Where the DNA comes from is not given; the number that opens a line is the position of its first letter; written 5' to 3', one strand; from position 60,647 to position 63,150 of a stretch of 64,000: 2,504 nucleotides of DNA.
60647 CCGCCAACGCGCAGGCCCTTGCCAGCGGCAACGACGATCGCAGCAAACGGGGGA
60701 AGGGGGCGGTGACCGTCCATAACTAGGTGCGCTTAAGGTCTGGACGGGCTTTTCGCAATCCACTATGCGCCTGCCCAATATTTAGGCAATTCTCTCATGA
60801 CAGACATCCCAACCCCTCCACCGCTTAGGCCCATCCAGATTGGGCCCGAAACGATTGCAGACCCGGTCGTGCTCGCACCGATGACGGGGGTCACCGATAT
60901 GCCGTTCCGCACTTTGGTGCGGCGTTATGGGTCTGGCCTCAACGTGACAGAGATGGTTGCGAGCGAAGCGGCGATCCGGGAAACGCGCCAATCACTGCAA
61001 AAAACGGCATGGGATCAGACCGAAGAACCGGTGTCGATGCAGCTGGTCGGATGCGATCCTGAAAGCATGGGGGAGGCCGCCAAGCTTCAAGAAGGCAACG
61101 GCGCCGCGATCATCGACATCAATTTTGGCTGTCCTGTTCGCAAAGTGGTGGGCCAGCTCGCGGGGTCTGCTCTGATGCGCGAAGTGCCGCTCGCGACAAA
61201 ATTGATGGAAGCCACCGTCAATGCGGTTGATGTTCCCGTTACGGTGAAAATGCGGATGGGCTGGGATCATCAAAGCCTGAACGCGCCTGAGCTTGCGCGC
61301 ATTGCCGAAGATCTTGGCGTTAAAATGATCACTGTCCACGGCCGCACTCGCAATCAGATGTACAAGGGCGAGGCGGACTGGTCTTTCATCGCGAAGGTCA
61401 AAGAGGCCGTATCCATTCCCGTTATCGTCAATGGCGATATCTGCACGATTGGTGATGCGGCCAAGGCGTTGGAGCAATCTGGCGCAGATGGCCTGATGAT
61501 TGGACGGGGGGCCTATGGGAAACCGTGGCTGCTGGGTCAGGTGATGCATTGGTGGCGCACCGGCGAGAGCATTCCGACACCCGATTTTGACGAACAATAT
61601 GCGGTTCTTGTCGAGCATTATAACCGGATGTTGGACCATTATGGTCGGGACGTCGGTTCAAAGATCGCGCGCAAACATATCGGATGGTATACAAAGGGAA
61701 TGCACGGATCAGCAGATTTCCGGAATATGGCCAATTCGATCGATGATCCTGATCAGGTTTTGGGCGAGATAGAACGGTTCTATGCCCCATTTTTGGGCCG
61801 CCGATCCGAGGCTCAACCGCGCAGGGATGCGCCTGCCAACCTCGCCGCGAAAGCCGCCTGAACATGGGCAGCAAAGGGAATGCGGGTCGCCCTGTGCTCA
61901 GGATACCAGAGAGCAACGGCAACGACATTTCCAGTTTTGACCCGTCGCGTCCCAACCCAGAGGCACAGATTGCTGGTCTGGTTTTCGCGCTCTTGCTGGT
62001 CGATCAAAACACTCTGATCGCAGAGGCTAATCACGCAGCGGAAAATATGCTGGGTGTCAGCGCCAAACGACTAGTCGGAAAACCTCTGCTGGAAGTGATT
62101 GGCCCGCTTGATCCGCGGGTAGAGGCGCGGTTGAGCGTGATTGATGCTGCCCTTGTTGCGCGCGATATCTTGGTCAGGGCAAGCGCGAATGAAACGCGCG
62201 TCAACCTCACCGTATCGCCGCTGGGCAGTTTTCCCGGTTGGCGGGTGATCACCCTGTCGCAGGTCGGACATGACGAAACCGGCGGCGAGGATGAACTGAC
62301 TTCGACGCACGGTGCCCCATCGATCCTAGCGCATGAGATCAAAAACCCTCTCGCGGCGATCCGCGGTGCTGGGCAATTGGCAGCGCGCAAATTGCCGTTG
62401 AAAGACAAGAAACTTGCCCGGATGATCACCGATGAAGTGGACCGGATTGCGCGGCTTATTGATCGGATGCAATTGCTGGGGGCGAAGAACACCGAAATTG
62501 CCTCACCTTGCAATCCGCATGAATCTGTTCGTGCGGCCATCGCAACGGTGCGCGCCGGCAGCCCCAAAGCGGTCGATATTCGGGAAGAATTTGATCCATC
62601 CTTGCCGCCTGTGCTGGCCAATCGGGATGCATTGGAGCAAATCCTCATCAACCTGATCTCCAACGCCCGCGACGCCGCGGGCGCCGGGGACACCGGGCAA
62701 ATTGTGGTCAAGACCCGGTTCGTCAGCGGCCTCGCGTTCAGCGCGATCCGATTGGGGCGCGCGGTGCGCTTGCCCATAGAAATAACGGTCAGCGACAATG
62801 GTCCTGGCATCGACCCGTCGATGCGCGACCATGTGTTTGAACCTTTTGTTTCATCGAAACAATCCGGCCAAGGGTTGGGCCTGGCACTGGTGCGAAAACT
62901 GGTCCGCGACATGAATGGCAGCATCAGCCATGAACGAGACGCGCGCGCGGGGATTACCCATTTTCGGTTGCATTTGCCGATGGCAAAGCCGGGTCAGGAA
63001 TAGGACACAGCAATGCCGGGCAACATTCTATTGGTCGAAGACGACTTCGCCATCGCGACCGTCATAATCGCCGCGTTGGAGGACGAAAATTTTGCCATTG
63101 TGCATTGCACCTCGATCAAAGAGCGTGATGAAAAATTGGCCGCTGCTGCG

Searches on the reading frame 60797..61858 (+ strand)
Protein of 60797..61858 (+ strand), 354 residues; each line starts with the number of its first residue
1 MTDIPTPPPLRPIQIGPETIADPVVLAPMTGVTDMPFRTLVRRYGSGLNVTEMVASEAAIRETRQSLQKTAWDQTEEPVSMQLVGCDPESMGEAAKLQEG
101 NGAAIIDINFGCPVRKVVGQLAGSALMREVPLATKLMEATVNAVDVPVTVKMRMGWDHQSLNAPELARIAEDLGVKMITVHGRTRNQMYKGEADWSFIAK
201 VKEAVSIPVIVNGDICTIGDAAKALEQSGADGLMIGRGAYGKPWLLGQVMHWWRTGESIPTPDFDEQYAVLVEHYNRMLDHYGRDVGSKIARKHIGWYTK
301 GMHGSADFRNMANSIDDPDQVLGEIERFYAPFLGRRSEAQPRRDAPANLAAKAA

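Call 57: search_protein_families(library=pfam, proteins=[window:60797-61858:+], max_evalue=0.00001)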
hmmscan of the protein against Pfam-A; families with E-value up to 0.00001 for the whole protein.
window:60797-61858:+ (354 aa): 1 family
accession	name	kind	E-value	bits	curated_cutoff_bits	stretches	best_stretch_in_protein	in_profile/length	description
PF01207.24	Dus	-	8.8e-99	331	20.4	1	26-323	2-300/311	Dihydrouridine synthase (Dus)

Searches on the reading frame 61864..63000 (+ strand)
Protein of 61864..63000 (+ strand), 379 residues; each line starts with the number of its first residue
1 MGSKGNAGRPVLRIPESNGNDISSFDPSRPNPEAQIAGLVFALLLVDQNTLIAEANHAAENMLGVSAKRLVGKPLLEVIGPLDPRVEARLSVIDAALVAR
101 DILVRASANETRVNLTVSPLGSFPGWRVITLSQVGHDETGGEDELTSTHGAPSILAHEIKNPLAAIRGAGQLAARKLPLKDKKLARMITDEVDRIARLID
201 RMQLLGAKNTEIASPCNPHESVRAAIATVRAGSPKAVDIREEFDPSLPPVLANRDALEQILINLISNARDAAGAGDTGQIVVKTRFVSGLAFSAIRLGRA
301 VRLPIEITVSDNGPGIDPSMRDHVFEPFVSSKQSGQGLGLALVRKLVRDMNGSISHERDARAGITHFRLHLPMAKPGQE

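Call 57: search_protein_families(library=pfam, proteins=[window:61864-63000:+], max_evalue=0.00001)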
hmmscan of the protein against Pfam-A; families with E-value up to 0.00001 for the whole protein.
window:61864-63000:+ (379 aa): 3 families
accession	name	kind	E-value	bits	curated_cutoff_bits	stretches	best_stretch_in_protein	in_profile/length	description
PF02518.31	HATPase_c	-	8e-23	81.4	26.4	1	253-374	2-110/111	Histidine kinase-, DNA gyrase B-, and HSP90-like ATPase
PF00512.31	HisKA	-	5.7e-11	42.7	26.9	1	154-205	8-60/66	His Kinase A (phospho-acceptor) domain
PF00989.32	PAS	-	2.2e-07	31.3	22.6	1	33-88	4-57/113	PAS fold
